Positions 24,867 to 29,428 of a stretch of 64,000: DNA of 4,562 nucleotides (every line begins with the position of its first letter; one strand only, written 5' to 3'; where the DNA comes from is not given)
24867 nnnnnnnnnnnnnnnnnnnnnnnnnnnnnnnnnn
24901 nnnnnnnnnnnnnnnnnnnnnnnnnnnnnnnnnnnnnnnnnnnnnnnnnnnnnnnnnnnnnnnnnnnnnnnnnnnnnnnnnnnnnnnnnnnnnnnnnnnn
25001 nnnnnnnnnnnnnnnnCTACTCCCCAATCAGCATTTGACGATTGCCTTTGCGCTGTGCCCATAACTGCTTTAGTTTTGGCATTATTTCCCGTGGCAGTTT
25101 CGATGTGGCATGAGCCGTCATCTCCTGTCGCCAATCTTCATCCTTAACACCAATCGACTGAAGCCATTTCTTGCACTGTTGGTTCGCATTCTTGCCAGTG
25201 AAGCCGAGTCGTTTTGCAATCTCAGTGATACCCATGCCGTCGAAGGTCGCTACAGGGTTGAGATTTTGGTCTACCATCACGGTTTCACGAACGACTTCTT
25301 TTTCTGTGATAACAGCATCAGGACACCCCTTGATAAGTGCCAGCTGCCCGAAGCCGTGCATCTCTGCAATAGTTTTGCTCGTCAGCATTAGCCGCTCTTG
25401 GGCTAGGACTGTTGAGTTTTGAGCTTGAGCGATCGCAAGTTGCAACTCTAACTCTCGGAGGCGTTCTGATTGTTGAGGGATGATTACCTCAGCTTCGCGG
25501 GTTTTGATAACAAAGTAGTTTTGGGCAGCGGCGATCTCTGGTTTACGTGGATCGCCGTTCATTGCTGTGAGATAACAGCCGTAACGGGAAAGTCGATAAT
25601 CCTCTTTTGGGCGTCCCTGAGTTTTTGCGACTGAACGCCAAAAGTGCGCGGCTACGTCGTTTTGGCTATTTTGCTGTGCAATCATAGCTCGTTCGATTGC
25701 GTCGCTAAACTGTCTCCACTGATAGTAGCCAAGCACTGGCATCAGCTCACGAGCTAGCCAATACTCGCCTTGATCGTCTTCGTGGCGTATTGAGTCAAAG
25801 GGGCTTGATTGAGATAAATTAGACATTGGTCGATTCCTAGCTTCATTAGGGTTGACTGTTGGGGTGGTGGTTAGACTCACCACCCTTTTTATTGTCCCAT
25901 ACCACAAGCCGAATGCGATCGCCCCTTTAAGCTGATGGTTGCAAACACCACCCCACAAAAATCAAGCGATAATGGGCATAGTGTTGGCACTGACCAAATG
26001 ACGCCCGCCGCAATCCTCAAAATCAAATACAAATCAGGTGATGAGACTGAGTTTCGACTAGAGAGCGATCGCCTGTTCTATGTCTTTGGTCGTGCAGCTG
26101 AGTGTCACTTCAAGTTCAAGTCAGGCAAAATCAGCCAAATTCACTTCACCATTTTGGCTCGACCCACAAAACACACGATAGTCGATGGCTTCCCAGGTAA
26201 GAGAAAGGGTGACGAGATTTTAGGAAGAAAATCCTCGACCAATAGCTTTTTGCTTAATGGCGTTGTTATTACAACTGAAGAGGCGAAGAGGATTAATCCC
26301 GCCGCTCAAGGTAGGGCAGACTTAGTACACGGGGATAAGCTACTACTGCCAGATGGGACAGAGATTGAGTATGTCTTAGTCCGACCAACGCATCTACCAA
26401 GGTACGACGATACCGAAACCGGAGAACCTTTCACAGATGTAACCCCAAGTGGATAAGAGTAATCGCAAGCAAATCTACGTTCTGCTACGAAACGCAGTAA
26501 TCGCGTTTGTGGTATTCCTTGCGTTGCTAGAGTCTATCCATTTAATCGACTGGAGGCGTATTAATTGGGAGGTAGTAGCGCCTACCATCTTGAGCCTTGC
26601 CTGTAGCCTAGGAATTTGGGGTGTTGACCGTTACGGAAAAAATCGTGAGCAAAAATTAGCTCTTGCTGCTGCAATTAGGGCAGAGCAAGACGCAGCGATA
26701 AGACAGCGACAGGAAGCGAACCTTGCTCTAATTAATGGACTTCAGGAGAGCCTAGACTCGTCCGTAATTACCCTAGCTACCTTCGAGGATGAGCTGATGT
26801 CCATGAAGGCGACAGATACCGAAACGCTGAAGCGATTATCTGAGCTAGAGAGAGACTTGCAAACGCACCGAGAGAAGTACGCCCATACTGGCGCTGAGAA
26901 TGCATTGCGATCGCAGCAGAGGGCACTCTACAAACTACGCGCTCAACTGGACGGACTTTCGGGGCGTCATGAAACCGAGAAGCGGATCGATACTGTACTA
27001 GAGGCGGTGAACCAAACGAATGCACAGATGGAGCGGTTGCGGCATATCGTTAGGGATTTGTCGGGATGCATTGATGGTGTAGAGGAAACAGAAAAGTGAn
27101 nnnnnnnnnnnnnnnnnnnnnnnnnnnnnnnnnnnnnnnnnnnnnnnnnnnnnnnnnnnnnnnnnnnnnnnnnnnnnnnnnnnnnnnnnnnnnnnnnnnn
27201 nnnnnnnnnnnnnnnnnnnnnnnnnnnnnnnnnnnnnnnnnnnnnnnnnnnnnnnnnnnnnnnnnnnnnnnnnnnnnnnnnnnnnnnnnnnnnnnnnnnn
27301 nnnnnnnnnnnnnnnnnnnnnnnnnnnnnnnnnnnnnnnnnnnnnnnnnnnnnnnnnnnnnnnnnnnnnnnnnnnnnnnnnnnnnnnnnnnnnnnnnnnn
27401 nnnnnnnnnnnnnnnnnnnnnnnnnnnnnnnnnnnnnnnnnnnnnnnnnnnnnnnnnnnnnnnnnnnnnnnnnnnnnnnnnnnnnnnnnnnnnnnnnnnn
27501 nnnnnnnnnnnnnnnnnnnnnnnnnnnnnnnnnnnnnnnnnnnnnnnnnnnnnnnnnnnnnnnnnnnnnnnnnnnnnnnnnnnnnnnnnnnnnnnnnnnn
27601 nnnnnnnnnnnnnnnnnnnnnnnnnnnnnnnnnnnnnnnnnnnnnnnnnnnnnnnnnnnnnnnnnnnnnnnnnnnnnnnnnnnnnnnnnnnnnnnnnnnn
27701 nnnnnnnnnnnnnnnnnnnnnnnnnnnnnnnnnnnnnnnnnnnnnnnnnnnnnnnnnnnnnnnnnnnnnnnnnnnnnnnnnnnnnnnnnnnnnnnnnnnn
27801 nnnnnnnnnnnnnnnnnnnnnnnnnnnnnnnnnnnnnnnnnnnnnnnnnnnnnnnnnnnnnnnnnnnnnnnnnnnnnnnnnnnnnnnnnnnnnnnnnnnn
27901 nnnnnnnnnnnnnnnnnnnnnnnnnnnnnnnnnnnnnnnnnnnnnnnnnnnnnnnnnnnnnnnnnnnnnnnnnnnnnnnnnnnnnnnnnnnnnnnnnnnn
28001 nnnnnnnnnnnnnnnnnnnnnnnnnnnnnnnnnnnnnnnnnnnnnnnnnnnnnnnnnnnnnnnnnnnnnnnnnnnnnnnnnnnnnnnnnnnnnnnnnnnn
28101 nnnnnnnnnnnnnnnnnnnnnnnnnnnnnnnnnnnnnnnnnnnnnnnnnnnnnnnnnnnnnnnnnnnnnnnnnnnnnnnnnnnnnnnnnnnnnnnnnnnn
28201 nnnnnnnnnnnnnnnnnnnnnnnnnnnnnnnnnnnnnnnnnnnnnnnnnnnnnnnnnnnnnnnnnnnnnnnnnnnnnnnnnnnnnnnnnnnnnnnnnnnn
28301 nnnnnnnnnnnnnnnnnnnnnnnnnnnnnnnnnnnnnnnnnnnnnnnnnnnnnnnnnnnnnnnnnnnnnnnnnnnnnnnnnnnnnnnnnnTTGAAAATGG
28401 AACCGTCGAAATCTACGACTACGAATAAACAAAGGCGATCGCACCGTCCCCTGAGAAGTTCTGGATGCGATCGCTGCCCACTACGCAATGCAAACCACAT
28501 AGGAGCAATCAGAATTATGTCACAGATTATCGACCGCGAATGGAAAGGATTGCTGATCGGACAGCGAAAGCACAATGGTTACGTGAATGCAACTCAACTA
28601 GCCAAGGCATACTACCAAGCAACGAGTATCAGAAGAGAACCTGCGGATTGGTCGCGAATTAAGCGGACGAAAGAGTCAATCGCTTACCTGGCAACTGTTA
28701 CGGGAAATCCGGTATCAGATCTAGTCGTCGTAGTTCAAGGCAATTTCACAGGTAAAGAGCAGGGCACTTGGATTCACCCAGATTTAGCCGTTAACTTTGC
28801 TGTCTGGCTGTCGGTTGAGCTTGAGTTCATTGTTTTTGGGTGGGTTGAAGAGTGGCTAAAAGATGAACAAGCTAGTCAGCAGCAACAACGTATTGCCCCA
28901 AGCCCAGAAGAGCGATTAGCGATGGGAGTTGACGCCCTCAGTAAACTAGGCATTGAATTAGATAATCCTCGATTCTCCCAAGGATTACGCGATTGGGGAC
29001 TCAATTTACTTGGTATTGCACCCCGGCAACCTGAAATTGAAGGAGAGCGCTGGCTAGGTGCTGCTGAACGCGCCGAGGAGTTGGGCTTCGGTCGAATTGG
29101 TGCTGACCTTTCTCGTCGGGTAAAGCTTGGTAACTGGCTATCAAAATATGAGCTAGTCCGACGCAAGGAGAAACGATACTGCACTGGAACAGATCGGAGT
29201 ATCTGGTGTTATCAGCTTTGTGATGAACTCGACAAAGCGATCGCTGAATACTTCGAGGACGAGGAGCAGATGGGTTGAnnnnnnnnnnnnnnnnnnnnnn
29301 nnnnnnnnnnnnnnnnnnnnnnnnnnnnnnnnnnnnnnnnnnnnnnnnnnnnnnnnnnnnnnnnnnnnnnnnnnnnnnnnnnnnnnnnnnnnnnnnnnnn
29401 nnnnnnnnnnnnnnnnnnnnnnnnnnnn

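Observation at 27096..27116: Palindrome copies donate the TGA stop codon of four unrelated genes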

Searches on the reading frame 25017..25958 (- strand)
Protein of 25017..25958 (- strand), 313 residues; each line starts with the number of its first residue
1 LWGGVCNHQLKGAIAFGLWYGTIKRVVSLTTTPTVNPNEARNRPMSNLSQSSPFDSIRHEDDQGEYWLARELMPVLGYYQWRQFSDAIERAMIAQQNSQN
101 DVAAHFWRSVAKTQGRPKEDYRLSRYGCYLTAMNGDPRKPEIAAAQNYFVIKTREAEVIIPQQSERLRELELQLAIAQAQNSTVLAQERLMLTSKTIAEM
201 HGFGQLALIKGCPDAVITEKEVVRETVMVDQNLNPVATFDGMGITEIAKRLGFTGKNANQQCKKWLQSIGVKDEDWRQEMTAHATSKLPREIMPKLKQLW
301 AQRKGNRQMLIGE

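Call 55: search_protein_families(library=pfam, proteins=[window:25017-25958:-], max_evalue=0.001)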
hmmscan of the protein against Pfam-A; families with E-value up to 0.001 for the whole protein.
window:25017-25958:- (313 aa): 1 family
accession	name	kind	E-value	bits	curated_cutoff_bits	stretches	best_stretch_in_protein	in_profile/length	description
PF02498.22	Bro-N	-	7.2e-10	39.8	25.6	1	57-145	2-88/96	BRO family, N-terminal domain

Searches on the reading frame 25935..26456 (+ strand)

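Call 93: search_protein_families(library=pfam, proteins=[window:25935-26456:+], max_evalue=0.001)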
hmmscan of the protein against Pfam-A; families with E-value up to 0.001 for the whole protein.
window:25935-26456:+ (173 aa): 1 family
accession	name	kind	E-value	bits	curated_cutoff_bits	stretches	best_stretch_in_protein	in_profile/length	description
PF00498.31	FHA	-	1.8e-05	25.5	20.7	1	49-119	1-57/67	FHA domain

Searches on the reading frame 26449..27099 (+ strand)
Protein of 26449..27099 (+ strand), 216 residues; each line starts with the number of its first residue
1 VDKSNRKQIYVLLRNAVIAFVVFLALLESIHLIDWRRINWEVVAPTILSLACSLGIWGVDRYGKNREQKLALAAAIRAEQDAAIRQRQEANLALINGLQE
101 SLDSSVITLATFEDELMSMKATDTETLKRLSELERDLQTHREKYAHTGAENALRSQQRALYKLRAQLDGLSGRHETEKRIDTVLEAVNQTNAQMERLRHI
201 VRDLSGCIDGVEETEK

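Call 13: search_protein_families(library=pfam, proteins=[window:26449-27099:+], max_evalue=0.01)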
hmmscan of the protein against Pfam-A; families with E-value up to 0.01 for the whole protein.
window:26449-27099:+ (216 aa): 0 families

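Call 23: find_related_loci(query=window:26449-27099:+, collection=viral_contigs, flank=3000)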
Query window:26449-27099:+ (216 aa) in viral_contigs; peptide patterns used: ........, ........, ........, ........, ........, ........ (x = any residue, [..] = any of these).
6 stretches matched a pattern; 1 encode a relative of the query (tblastn E <= 1e-3); 1 distinct loci.
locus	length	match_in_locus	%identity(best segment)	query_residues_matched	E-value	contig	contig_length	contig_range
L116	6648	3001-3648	100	1-216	1e-144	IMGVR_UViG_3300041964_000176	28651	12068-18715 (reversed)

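Call 61: find_homologous_proteins(query=window:26449-27099:+, max_evalue=0.00001)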
Query window:26449-27099:+ (216 aa): 6 proteins with E <= 0.00001 among 1310 candidates.
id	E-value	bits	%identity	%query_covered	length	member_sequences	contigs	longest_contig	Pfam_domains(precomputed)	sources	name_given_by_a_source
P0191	4.5e-132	456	100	100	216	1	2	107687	-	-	-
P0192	1.1e-131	454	100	100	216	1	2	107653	-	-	-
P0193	4.9e-115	400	96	91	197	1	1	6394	-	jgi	jgi:hypothetical protein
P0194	1.1e-100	353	79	100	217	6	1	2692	-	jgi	jgi:Mg2+ and Co2+ transporter CorA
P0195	6.5e-78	279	63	97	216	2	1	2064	-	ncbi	-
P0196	7.3e-58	214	50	100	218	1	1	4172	-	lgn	-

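Call 63: find_encoding_contigs(protein=P0196, flank=3000, max_places=2)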
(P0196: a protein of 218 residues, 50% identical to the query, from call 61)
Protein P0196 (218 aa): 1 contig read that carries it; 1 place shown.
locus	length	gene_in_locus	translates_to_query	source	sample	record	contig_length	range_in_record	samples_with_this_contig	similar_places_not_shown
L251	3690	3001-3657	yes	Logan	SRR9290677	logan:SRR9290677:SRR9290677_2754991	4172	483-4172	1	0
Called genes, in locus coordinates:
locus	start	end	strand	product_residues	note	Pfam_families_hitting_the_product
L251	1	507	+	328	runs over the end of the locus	?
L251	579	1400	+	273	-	-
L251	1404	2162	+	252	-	PF23859:DpdA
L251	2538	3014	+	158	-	PF00498:FHA (weak)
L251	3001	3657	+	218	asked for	-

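Call 64: find_encoding_contigs(protein=P0195, flank=3000, max_places=2)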
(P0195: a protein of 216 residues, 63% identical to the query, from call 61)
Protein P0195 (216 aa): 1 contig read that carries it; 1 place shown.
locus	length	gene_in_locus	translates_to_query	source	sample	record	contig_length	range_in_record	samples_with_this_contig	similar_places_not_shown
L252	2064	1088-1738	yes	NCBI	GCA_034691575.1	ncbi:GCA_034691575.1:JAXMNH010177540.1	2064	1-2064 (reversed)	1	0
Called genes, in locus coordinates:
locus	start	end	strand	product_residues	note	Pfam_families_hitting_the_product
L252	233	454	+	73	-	-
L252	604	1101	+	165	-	PF00498:FHA (faint)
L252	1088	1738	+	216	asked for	-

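Call 98: search_protein_families(library=phrogs, proteins=[window:26449-27099:+], max_evalue=0.001)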
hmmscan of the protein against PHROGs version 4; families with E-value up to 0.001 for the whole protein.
window:26449-27099:+ (216 aa): 0 families

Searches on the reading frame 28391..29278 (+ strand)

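Call 55: search_protein_families(library=pfam, proteins=[window:28391-29278:+], max_evalue=0.001)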
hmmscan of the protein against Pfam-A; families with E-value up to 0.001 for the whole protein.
window:28391-29278:+ (295 aa): 1 family
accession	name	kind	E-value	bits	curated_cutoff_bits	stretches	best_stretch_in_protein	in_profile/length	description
PF04383.19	KilA-N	-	5.4e-19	68.5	23.8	1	56-157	9-106/107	KilA-N domain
